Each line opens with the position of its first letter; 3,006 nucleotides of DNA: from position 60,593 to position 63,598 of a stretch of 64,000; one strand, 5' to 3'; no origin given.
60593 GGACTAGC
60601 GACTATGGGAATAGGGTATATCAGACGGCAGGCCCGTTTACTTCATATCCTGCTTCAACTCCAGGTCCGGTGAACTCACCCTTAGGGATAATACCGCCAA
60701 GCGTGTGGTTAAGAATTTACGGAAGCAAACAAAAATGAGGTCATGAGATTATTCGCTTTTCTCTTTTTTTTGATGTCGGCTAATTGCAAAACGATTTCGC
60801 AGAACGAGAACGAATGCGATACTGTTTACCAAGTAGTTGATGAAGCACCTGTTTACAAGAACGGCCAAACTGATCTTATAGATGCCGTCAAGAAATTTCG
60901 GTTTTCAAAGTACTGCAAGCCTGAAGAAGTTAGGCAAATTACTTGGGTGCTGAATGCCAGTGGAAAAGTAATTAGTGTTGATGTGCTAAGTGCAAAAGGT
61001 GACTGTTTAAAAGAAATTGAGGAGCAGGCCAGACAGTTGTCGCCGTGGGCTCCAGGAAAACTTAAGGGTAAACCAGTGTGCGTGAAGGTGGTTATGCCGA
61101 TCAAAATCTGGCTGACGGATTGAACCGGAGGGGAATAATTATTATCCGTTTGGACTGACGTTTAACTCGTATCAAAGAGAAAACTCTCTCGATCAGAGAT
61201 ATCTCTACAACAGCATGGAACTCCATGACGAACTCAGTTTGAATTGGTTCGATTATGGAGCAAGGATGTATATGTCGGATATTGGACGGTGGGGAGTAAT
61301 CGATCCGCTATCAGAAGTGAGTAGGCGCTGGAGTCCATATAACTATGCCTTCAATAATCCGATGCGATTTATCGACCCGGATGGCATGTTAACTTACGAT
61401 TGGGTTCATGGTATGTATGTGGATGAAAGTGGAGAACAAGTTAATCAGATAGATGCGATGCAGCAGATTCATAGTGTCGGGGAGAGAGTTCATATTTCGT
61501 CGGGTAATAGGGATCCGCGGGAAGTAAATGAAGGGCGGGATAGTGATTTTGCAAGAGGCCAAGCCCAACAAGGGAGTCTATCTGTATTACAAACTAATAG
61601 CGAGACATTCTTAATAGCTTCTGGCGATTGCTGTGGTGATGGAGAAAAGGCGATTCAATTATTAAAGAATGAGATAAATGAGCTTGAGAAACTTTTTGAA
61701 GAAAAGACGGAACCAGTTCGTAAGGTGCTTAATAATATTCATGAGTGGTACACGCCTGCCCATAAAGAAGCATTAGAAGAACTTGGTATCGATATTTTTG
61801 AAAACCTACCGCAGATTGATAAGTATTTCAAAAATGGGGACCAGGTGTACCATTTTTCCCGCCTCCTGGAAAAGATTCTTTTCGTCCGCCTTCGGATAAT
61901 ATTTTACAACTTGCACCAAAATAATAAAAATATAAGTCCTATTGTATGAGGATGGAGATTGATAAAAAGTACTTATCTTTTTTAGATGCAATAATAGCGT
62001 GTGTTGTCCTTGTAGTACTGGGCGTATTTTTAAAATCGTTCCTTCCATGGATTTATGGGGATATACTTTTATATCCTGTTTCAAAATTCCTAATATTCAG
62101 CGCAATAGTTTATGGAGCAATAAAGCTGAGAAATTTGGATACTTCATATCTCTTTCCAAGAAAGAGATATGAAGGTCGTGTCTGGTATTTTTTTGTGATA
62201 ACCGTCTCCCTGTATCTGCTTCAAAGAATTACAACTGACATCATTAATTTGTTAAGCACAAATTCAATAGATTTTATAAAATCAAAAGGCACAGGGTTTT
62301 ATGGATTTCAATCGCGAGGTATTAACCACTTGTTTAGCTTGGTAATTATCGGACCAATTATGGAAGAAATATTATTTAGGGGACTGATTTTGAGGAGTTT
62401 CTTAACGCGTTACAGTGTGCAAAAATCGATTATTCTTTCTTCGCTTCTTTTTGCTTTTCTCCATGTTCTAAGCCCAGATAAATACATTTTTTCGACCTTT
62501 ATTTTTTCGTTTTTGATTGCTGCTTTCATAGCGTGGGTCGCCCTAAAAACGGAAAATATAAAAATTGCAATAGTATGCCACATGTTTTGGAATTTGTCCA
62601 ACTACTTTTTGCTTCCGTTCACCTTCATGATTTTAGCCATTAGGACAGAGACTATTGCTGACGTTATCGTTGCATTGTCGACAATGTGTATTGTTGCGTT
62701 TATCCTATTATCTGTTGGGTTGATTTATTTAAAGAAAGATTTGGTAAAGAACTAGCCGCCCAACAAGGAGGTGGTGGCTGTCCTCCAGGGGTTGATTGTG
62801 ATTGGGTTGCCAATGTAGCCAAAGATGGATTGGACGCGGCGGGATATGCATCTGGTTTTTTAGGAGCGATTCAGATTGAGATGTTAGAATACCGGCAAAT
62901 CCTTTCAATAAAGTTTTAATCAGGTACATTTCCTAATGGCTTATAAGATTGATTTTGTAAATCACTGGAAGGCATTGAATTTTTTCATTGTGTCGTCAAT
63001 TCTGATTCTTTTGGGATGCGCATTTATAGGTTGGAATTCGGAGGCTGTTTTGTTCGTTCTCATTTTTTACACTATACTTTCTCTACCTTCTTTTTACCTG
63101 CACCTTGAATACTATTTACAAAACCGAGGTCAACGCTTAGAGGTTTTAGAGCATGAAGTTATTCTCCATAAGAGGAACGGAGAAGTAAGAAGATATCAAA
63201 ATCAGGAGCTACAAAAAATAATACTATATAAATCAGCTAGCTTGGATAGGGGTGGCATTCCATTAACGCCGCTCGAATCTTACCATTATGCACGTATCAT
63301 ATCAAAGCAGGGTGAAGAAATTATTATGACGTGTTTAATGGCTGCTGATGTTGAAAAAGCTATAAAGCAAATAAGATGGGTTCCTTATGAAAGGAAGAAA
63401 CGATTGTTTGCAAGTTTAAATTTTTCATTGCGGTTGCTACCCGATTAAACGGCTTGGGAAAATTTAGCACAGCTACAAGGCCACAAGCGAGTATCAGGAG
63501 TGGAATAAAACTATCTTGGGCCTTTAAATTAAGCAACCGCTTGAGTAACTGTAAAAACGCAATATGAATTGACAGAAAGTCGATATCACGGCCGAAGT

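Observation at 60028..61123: HExxH peptidase toxin tip paired with a stand-alone TonB-C-like protein as the apparent immunity factor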

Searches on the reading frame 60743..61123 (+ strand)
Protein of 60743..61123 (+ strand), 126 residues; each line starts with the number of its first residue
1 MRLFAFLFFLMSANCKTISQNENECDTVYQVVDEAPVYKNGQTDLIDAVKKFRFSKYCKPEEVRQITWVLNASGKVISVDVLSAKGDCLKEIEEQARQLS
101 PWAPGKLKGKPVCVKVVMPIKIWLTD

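Call 3: search_protein_families(library=pfam, proteins=[window:60743-61123:+], max_evalue=1)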
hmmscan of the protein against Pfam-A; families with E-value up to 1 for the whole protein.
window:60743-61123:+ (126 aa): 1 family
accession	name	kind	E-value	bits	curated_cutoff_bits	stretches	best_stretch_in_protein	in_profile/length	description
PF03544.19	TonB_C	-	0.0017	19.2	24.6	1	67-120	21-75/79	Gram-negative bacterial TonB protein C-terminal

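Call 4: search_protein_families(library=ncbifam, proteins=[window:60743-61123:+], max_evalue=1)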
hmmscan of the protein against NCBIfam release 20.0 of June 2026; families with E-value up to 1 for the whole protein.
window:60743-61123:+ (126 aa): 2 families
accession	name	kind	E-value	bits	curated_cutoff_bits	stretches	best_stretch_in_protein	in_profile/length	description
NF038079.1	TonB_sider_MxcH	equivalog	0.057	11.4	925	1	68-118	29-79/792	TonB-dependent siderophore myxochelin receptor MxcH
TIGR01200.1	GLPGLI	subfamily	0.19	11.5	50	1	26-77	87-138/229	GLPGLI family protein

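Call 5: find_homologous_proteins(query=window:60743-61123:+)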
Query window:60743-61123:+ (126 aa): 2 proteins with E <= 0.001 among 7 candidates.
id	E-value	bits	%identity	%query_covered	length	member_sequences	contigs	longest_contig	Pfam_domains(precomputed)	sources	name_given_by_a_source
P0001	2.3e-75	268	94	100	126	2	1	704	-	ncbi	-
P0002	3.7e-63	229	89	92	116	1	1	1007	-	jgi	-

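Call 17: find_homologous_proteins(query=A2, max_evalue=0.01)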
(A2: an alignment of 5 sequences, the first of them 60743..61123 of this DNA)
Query A2 (5 sequences) (126 aa, profile of the alignment): 10 proteins with E <= 0.01 among 358 candidates.
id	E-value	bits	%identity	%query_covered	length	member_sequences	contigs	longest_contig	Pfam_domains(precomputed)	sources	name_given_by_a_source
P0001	6.5e-65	234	94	100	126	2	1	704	-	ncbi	-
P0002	8.4e-60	218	89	92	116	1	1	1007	-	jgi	-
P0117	1.3e-58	214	43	99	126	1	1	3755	-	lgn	-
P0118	1.5e-57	210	41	93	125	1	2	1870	-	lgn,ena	-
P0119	6.4e-51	189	43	100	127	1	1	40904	PF03544.20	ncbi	ncbi:MAG TPA: energy transducer TonB [Chryseosolibacter sp.]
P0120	2.0e-46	175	46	97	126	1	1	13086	-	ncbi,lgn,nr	ncbi:MAG TPA: hypothetical protein VFU05_05275 [Cyclobacteriaceae bacterium]|nr:hypothetical protein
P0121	7.4e-45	169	45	97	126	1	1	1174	-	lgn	-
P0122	1.6e-44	168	43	75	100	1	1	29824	PF03544.20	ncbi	ncbi:MAG: energy transducer TonB [Bacteroidota bacterium]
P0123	8.6e-27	111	35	97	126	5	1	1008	-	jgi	jgi:hypothetical protein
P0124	7.5e-26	108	37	97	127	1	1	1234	-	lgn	-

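Call 18: search_solved_structures(query=A2, max_evalue=10, show_alignments=2)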
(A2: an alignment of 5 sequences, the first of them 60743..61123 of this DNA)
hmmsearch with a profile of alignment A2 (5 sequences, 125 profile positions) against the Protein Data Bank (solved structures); distinct sequences matched with E-value up to 10: 3.
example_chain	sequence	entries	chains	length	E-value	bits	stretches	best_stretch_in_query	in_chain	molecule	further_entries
7r0o_A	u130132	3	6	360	0.61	12.9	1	47-108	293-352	AGAP001425-PA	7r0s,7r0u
7bkb_C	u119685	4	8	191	0.69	12.8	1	22-74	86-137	CoB--CoM heterodisulfide reductase subunit C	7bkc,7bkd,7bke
1bgt_A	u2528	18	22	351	1.4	11.7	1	18-64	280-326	BETA-GLUCOSYLTRANSFERASE | DNA beta-glucosyltransferase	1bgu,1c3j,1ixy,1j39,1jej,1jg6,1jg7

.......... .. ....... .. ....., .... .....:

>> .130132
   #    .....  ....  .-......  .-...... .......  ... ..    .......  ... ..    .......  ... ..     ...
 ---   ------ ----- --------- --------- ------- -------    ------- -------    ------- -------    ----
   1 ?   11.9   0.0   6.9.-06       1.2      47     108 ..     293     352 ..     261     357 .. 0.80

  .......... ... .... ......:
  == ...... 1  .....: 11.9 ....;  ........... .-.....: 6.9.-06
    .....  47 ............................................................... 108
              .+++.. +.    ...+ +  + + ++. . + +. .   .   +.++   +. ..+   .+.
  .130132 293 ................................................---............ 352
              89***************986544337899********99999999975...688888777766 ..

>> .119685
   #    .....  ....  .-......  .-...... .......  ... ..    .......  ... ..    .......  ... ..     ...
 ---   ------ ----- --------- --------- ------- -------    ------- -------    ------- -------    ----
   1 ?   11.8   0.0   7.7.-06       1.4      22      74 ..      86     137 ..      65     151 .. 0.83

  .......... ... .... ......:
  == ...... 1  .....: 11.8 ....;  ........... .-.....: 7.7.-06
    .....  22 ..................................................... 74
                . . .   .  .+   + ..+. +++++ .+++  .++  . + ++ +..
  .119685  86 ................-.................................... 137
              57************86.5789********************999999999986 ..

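Call 19: find_encoding_contigs(protein=P0119, flank=6000, max_places=2)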
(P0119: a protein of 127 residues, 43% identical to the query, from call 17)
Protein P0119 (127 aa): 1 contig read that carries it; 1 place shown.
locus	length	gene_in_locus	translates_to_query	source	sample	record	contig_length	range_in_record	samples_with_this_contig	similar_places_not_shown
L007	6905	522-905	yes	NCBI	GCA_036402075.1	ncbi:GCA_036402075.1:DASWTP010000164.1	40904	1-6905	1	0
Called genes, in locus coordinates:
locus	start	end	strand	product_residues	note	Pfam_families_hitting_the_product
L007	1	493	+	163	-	?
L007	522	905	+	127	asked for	PF03544:TonB_C (weak)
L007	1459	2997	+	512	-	PF13541:ChlI, PF00493:MCM (weak), PF05496:RuvB_N (faint), PF01078:Mg_chelatase, PF07728:AAA_5, PF13335:Mg_chelatase_C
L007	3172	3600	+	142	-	PF00196:GerE, PF08281:Sigma70_r4_2 (weak)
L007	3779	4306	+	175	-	PF13858:DUF4199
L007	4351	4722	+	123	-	-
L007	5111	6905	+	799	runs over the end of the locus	PF12704:MacB_PCD, PF02687:FtsX, PF12704:MacB_PCD (weak), PF02687:FtsX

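Call 20: find_encoding_contigs(protein=P0120, flank=6000, max_places=2)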
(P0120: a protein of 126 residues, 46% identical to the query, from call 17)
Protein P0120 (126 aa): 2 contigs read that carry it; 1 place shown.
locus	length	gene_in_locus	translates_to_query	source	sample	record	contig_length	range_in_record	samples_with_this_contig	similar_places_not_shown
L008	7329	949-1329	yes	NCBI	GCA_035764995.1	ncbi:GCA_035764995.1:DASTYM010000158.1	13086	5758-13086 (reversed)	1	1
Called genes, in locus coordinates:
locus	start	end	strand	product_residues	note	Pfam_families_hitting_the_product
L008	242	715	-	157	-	-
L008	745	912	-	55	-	-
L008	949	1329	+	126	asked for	-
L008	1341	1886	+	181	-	-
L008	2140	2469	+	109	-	PF03551:PadR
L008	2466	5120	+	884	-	PF12704:MacB_PCD, PF02687:FtsX, PF12704:MacB_PCD (weak), PF02687:FtsX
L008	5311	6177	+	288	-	-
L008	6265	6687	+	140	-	PF00196:GerE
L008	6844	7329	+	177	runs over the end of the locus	PF13858:DUF4199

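Call 21: find_encoding_contigs(protein=P0123, flank=3000, max_places=2)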
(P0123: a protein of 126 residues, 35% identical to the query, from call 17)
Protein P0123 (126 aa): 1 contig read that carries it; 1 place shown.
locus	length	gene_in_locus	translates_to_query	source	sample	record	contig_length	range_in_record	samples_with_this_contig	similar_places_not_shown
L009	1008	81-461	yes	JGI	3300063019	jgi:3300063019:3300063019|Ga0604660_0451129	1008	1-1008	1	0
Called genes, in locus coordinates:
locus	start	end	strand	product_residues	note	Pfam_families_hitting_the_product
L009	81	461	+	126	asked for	-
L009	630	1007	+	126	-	?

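Call 22: find_encoding_contigs(protein=P0124, flank=3000, max_places=2)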
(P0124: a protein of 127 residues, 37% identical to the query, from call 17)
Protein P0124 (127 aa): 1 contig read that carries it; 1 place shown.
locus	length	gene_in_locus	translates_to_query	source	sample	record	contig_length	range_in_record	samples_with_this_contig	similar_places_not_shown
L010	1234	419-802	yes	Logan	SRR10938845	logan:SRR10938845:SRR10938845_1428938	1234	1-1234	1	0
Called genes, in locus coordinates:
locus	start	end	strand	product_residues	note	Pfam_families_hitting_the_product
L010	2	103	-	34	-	?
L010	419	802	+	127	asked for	-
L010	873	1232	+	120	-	?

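Call 31: search_protein_families(library=pfam, alignment_id=A3, max_evalue=1)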
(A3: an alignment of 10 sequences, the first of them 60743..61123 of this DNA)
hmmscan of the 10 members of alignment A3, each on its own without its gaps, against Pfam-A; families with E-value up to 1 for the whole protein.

A. member 1, window:60743-61123:+ (126 aa): 1 family
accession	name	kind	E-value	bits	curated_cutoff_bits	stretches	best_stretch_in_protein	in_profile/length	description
PF03544.19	TonB_C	-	0.0017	19.2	24.6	1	67-120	21-75/79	Gram-negative bacterial TonB protein C-terminal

B. families by the number of members that match (of 10 scanned): 2 families
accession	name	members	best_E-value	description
PF03544.19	TonB_C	8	4.6e-06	Gram-negative bacterial TonB protein C-terminal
PF24207.1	DUF7430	1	0.17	Family of unknown function (DUF7430)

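Call 38: predict_structure(alignment_id=A3)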
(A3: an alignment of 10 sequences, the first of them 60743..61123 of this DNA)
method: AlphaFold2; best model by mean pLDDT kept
length: 126 residues; sequences in the alignment: 10
mean_pLDDT: 82.1   pTM: 0.71
mean pLDDT of the five models: 82.1, 81.8, 81.8, 80.2, 76.4
residues with pLDDT >= 90: 76; 70-90: 22; 50-70: 12; < 50: 16
segments of 3 or more residues with pLDDT < 50: 11-21, 124-126
pLDDT, mean of each block of 10 residues (from residue 1): 51 41 78 95 92 86 92 94 91 93 96 94 51
secondary structure, 60 per line:
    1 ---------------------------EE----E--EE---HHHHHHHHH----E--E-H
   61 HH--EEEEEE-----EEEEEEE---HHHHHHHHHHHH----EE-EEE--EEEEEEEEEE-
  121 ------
elements in order: H42-50 E65-70 E76-82 H86-97 E105-107 E110-119

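Call 42: fold_search(model_id=the predicted structure, library=pdb)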
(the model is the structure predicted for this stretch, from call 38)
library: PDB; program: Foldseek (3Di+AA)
matches with E <= 10: 292; with E <= 0.001: 0
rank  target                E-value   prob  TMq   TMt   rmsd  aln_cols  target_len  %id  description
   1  6sly_MODEL_1_A        1.4e-02  0.77  0.34  0.39   6.5        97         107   21  NMR solution structure of Helicobacter pylori TonB-CTD (residues 179-285) (released 2020-03-25)
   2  5lw8_MODEL_1_A        1.4e-02  0.60  0.30  0.37   5.5        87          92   21  NMR solution structure of Helicobacter pylori TonB-CTD (residues 194-285) (released 2016-10-19)
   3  1xx3_MODEL_1_A        2.7e-02  0.66  0.29  0.38   5.8        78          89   17  Solution Structure of Escherichia coli TonB-CTD (released 2005-02-15)
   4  6fip_MODEL_1_A        3.3e-02  0.75  0.31  0.37   4.7        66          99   18  Solution NMR structure of Pseudomonas aeruginosa TonB CTD (released 2018-08-29)
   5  6i97_D                3.5e-02  0.98  0.37  0.49   2.5        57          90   16  Structure of the ferrioxamine B transporter FoxA from Pseudomonas aeruginosa in complex with ferrioxamine B and a C-te (released 2019-08-28)
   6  8rd6_MODEL_1_A        3.8e-02  0.51  0.27  0.34   4.5        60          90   15  the C-terminal domain of TonB protein from Salmonella enterica. (released 2024-01-17)
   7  6s3w_MODEL_1_A        4.0e-02  0.93  0.39  0.40   4.3        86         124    9  Solution NMR Structure of TolAIII Bound to a Peptide Derived from the N-terminus of TolB (released 2020-03-25)
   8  4qe0_B                5.6e-02  0.96  0.51  0.40   3.9       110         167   13  Crystal structure of a DUF5043 family protein (BACUNI_01052) from Bacteroides uniformis ATCC 8492 at 1.85 A resolution (released 2014-07-09)
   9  2m2k_MODEL_1_A        6.4e-02  0.66  0.35  0.34   6.3        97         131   21  The structure of HasB CTD (released 2013-04-10)
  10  9dc4_T                7.3e-02  0.38  0.27  0.34   4.6        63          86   16  Transferrin Binding Protein A in complex with transferrin binding protein B, transferrin and globular domain of TonB (released 2026-03-04)
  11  7zc8_B                7.8e-02  0.41  0.28  0.37   5.8        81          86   15  Crystal structure of the C-terminal domain of FusB, a TonB homologue (released 2022-08-17)
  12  7zc8_A                8.3e-02  0.30  0.27  0.34   5.8        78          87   18  Crystal structure of the C-terminal domain of FusB, a TonB homologue (released 2022-08-17)
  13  1lr0                  1.1e-01  0.66  0.36  0.36   5.1        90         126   12  Pseudomonas aeruginosa TolA Domain III, Seleno-methionine Derivative (released 2002-05-29)
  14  2gsk_B                1.2e-01  0.30  0.26  0.36   4.6        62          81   26  Structure of the BtuB:TonB Complex (released 2006-06-13)
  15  1u07_A                1.7e-01  0.23  0.28  0.35   4.6        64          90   26  Crystal Structure of the 92-residue C-term. part of TonB with significant structural changes compared to shorter fragm (released 2004-11-30)
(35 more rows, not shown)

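Call 57: find_related_loci(query=A3, collection=metagenome_contigs, flank=3000)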
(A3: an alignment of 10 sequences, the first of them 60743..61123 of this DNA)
Query A3 (126 aa) in metagenome_contigs; peptide patterns used: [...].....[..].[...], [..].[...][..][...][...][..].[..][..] (x = any residue, [..] = any of these).
88 stretches matched a pattern; 2 encode a relative of the query (tblastn E <= 1e-3); 2 distinct loci.
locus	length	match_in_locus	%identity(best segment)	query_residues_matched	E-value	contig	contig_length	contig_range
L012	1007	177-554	89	1-126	5e-82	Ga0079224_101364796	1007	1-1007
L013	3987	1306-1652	44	2-116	1e-17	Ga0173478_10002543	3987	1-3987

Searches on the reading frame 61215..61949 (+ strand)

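Call 3: search_protein_families(library=pfam, proteins=[window:61215-61949:+], max_evalue=1)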
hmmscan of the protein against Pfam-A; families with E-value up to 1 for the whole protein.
window:61215-61949:+ (244 aa): 1 family
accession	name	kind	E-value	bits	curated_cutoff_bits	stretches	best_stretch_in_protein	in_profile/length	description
PF11594.13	Med28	-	0.016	16.1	29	1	145-178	65-98/102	Mediator complex subunit 28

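Call 4: search_protein_families(library=ncbifam, proteins=[window:61215-61949:+], max_evalue=1)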
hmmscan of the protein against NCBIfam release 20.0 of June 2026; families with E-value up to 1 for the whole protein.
window:61215-61949:+ (244 aa): 2 families
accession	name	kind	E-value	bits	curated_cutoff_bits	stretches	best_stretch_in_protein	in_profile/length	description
TIGR03696.1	Rhs_assc_core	domain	2.1e-11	44.2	32.5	1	9-58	28-76/76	RHS repeat-associated core domain-containing protein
NF052667.1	Tsi2_fam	equivalog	0.13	12.7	70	1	146-184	12-50/73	Tsi2 family anti-toxin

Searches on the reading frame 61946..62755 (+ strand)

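Call 3: search_protein_families(library=pfam, proteins=[window:61946-62755:+], max_evalue=1)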
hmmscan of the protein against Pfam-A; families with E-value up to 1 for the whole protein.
window:61946-62755:+ (269 aa): 1 family
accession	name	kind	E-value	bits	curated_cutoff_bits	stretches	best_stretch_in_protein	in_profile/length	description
PF02517.21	Rce1-like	-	1.6e-19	70.4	22.4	1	129-217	8-92/93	Type II CAAX prenyl endopeptidase Rce1-like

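Call 4: search_protein_families(library=ncbifam, proteins=[window:61946-62755:+], max_evalue=1)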
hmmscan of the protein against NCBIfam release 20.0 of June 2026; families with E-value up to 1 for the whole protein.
window:61946-62755:+ (269 aa): 5 families
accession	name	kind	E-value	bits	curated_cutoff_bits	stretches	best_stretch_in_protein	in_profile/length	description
NF041647.1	ABC_perm_CPBP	equivalog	5.5e-16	58.5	435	1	7-221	418-632/636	ABC transporter permease subunit/CPBP intramembrane protease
NF033192.3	CPBP_JDVT_MrtJ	equivalog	1.2e-10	42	75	1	129-218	1-94/98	JDVT-CTERM system glutamic-type intramembrane protease MrtJ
NF040589.1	CPBP_Synerg_MrtS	equivalog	7.2e-07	29.5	130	1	126-222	73-166/170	Synerg-CTERM system glutamic-type intramembrane protease MrtS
NF040914.1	Mrt_core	domain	0.00033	20.7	100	1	138-221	13-103/108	myxosortase family intramembrane protease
NF046050.1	CPBP_fam_MroQ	equivalog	0.044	13.2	270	1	130-216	131-217/243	intramembrane glutamic endopeptidase MroQ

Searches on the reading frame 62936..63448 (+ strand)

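Call 3: search_protein_families(library=pfam, proteins=[window:62936-63448:+], max_evalue=1)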
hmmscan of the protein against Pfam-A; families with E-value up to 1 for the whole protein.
window:62936-63448:+ (170 aa): 2 families
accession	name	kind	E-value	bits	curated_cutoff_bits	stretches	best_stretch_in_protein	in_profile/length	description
PF19393.4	DUF5968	-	0.052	14.2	25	1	129-161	21-53/150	Family of unknown function (DUF5968)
PF13567.11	DUF4131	-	0.1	12.8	31.6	1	13-77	4-69/165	Domain of unknown function (DUF4131)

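Call 4: search_protein_families(library=ncbifam, proteins=[window:62936-63448:+], max_evalue=1)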
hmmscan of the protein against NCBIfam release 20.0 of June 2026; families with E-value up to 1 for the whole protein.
window:62936-63448:+ (170 aa): 0 families
